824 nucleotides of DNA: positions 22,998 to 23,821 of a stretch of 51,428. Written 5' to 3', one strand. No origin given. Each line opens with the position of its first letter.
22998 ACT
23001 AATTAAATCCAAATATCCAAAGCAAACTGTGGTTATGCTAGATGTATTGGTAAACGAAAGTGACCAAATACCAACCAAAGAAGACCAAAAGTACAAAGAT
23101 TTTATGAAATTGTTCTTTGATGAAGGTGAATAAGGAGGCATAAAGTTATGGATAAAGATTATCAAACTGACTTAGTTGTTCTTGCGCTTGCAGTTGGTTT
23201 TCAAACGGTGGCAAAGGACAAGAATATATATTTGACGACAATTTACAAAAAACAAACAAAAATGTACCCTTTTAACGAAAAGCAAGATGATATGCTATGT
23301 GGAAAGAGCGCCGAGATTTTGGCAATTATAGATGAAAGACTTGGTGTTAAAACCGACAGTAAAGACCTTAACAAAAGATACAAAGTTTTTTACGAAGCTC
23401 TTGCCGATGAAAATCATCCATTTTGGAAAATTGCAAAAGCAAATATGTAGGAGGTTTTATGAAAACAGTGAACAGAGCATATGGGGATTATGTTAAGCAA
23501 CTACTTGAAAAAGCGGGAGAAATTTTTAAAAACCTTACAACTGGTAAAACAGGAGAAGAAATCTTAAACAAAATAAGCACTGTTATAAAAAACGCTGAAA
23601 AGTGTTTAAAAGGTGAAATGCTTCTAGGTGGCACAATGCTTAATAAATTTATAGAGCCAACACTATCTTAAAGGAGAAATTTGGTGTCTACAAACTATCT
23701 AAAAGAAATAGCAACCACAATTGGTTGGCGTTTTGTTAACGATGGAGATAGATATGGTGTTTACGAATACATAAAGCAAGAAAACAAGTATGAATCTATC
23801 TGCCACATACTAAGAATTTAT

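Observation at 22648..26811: Eight-gene uncharacterised cassette wedged between folD and serS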

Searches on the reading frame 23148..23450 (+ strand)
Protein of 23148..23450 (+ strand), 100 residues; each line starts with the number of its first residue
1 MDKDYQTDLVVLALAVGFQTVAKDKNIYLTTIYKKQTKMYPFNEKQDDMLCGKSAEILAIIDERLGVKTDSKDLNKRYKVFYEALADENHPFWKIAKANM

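Call 3: search_protein_families(library=pfam, max_evalue=1, proteins=[window:23148-23450:+])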
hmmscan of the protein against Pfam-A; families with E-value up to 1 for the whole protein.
window:23148-23450:+ (100 aa): 1 family
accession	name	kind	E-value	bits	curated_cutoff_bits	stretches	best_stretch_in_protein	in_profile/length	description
PF23474.1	Acb1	-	0.041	14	27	1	4-91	12-100/144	Anti-CBASS protein Acb1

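Call 4: search_protein_families(library=phrogs, max_evalue=1, proteins=[window:23148-23450:+])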
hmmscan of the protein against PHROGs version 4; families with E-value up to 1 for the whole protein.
window:23148-23450:+ (100 aa): 3 families
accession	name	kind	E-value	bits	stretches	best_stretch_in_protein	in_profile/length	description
phrog_38096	-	unknown function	0.022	15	1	23-64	78-118/316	-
phrog_30747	-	unknown function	0.04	13.8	1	21-59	374-412/431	-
phrog_7738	-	unknown function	0.067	14.1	1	25-85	27-80/144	-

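Call 5: search_protein_families(library=padloc, max_evalue=1, proteins=[window:23148-23450:+])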
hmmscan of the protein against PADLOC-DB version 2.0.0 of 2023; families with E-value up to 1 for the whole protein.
window:23148-23450:+ (100 aa): 0 families

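Call 6: search_protein_families(library=ncbifam, max_evalue=1, proteins=[window:23148-23450:+])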
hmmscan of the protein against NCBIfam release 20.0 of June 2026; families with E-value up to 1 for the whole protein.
window:23148-23450:+ (100 aa): 0 families

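Call 64: search_solved_structures(query=A5, max_evalue=10, show_alignments=3)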
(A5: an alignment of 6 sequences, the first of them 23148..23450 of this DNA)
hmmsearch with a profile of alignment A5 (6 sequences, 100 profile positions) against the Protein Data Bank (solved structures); distinct sequences matched with E-value up to 10: 5.
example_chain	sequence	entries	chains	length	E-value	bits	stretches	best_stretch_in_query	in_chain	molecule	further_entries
6mv1_A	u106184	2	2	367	0.62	13.4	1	7-68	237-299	Cytochrome b5 reductase 4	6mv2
5cga_A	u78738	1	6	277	1.3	12.4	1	31-74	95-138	Hydroxyethylthiazole kinase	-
1kq5_A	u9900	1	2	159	1.3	12.3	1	25-62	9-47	Adenylyl cyclase-associated protein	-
5cge_A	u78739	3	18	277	1.4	12.3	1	31-74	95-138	Hydroxyethylthiazole kinase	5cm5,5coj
1k4z_A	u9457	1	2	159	1.4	12.3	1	25-62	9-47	Adenylyl Cyclase-Associated Protein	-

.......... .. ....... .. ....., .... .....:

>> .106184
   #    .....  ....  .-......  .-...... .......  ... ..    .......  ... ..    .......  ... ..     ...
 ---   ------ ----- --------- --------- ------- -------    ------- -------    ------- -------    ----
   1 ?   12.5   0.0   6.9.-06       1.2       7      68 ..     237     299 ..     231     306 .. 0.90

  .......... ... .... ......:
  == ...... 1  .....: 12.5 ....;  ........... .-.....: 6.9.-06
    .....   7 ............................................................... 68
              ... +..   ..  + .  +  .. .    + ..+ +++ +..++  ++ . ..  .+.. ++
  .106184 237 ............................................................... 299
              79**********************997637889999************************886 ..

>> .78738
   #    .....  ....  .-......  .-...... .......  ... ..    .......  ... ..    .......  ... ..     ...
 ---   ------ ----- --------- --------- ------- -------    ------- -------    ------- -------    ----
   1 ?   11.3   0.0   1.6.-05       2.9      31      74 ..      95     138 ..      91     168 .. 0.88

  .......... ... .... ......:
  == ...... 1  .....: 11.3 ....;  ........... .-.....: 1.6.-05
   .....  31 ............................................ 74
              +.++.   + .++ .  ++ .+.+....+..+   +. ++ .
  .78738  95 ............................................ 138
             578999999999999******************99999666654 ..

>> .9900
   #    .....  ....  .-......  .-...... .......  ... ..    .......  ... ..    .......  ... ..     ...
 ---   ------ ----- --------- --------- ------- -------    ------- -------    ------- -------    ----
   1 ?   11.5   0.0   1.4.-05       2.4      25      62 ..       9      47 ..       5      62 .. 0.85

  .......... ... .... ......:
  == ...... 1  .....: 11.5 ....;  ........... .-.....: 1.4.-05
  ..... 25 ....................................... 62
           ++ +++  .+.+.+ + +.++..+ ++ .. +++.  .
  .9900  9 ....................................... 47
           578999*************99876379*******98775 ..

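Call 65: search_protein_families(library=pfam, alignment_id=A5, max_evalue=10)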
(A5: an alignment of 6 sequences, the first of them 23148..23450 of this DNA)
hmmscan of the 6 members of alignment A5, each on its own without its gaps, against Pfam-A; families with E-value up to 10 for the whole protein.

A. member 1, window:23148-23450:+ (100 aa): 1 family
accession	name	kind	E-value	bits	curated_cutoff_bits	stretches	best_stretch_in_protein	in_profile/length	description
PF23474.1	Acb1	-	0.041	14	27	1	4-91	12-100/144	Anti-CBASS protein Acb1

B. families by the number of members that match (of 6 scanned): 3 families
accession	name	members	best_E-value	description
PF23474.1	Acb1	1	0.041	Anti-CBASS protein Acb1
PF19933.4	DUF6396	1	0.14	Domain of unknown function (DUF6396)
PF08262.16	Lem_TRP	1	0.17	Leucophaea maderae tachykinin-related peptide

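Call 69: predict_structure(protein=window:23148-23450:+)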
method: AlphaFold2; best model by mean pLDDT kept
length: 100 residues; sequences in the alignment: 1
mean_pLDDT: 66.1   pTM: 0.54
mean pLDDT of the five models: 66.1, 57.3, 52.9, 46.6, 45.2
residues with pLDDT >= 90: 0; 70-90: 38; 50-70: 50; < 50: 12
segments of 3 or more residues with pLDDT < 50: 44-49
pLDDT, mean of each block of 10 residues (from residue 1): 56 70 78 80 53 62 69 64 70 59
secondary structure, 60 per line:
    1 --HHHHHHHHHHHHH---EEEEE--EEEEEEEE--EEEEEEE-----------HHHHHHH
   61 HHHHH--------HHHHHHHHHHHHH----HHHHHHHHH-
elements in order: H3-15 E19-23 E26-33 E36-42 H54-65 H74-86 H91-99
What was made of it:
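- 23148..23450 (+): o2: 100-aa protein with no family. The model shows alpha-beta-beta-beta-alpha plus two helices. Invariant motifs are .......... and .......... Single-sequence AF2 model, pLDDT 66 (call 69).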

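Call 72: fold_search(model_id=the predicted structure, library=pdb)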
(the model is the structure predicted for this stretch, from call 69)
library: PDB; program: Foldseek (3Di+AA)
matches with E <= 10: 672; with E <= 0.001: 0
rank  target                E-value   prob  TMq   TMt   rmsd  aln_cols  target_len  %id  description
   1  8i9w_CJ               1.9e-01  0.63  0.34  0.12   6.6        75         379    8  Cryo-EM structure of a Chaetomium thermophilum pre-60S ribosomal subunit - Dbp10-3 (released 2023-05-17)
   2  7uoo_n                2.4e-01  0.23  0.27  0.10   9.0        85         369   14  Nucleoplasmic pre-60S intermediate of the Nog2 containing pre-rotation state (released 2023-03-15)
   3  7r6q_n                2.5e-01  0.20  0.26  0.09   8.9        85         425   14  State E2 nucleolar 60S ribosome biogenesis intermediate - Foot region model (released 2022-11-09)
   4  8v83_n                2.7e-01  0.44  0.35  0.14   7.6        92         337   13  60S ribosome biogenesis intermediate (Dbp10 pre-catalytic structure - Overall map) (released 2024-05-01)
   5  8fkx_SM               2.8e-01  0.20  0.29  0.09   8.5        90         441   14  Human nucleolar pre-60S ribosomal subunit (State E) (released 2023-07-12)
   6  8fkp_SM               3.2e-01  0.23  0.31  0.10   9.0        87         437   13  Human nucleolar pre-60S ribosomal subunit (State A1) (released 2023-07-12)
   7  6c0f_n                3.4e-01  0.18  0.24  0.09   8.7        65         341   14  Yeast nucleolar pre-60S ribosomal subunit (state 2) (released 2018-03-14)
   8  8pv1_CJ               3.6e-01  0.25  0.31  0.10   9.0        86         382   10  Chaetomium thermophilum pre-60S State 6 - pre-5S rotation - L1 intermediate - composite structure (released 2023-11-15)
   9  8eth_n                3.8e-01  0.38  0.33  0.19   5.3        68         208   10  Ytm1 associated 60S nascent ribosome State 1B (released 2022-11-30)
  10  8i9p_CJ               3.8e-01  0.21  0.29  0.10   9.0        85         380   12  Cryo-EM structure of a Chaetomium thermophilum pre-60S ribosomal subunit - State Mak16 (released 2023-05-17)
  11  8sub_M                4.1e-01  0.44  0.34  0.08   5.2        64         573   26  E. coli SIR2-HerA complex (dodecamer SIR2 pentamer HerA) (released 2023-12-27)
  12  4bmy_A                4.3e-01  0.66  0.27  0.14   3.8        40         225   15  Structure of futalosine hydrolase mutant of Helicobacter pylori strain 26695 (released 2013-09-11)
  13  8fky_SM               4.3e-01  0.16  0.28  0.08   8.8        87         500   14  Human nucleolar pre-60S ribosomal subunit (State F) (released 2023-07-12)
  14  8fkz_SM               4.3e-01  0.14  0.28  0.09   9.3        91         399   13  Human nucleolar pre-60S ribosomal subunit (State G) (released 2023-07-12)
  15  7nac_n                4.6e-01  0.15  0.26  0.09   8.9        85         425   14  State E2 nucleolar 60S ribosomal biogenesis intermediate - Composite model (released 2022-11-09)
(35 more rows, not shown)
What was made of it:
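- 23148..23450 (+): Foldseek hit to HicA 6g26_F, prob 0.60, TM 0.53, E = 0.58 (call 72).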

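Call 103: search_protein_families(library=phrogs, alignment_id=A5, max_evalue=1)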
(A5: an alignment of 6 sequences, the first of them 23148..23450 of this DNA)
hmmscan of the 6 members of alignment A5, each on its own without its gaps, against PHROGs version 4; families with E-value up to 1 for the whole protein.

A. member 1, window:23148-23450:+ (100 aa): 3 families
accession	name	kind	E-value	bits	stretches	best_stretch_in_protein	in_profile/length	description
phrog_38096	-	unknown function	0.022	15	1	23-64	78-118/316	-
phrog_30747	-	unknown function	0.04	13.8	1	21-59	374-412/431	-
phrog_7738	-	unknown function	0.067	14.1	1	25-85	27-80/144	-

B. families by the number of members that match (of 6 scanned): 5 families
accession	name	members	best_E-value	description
phrog_38096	-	1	0.022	-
phrog_30747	-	1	0.04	-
phrog_7738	-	1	0.067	-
phrog_31640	-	1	0.077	-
phrog_24509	-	1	0.31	-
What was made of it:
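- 23148..23450 (+): No Pfam, PHROG or PDB sequence hit (calls 3, 64, 65, 103).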

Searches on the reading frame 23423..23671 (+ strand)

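Call 3: search_protein_families(library=pfam, max_evalue=1, proteins=[window:23423-23671:+])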
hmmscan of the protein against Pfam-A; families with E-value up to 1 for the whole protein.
window:23423-23671:+ (82 aa): 1 family
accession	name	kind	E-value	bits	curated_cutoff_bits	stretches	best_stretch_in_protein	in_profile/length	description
PF14013.11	MT0933_antitox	-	0.017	15.8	27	1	21-47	12-38/49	MT0933-like antitoxin protein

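Call 4: search_protein_families(library=phrogs, max_evalue=1, proteins=[window:23423-23671:+])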
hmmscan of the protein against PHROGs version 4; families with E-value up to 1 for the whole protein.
window:23423-23671:+ (82 aa): 4 families
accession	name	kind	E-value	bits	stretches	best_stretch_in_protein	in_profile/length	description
phrog_26602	-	unknown function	0.028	15.2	1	16-78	19-82/181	-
phrog_28770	-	unknown function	0.11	13.9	1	5-45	8-48/93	-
phrog_13064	-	unknown function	0.21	12.9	1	23-59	14-50/74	-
phrog_4197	-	tail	0.59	8.7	1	10-64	616-670/1783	tail length tape measure protein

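Call 5: search_protein_families(library=padloc, max_evalue=1, proteins=[window:23423-23671:+])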
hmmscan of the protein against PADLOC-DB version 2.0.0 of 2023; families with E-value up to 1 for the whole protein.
window:23423-23671:+ (82 aa): 0 families

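Call 6: search_protein_families(library=ncbifam, max_evalue=1, proteins=[window:23423-23671:+])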
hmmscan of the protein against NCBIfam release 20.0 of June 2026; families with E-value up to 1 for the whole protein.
window:23423-23671:+ (82 aa): 1 family
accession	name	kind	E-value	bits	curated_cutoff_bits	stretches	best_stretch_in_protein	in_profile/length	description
NF002264.0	PRK01194.1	equivalog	0.098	12.5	250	1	22-56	80-114/185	V-type ATP synthase subunit E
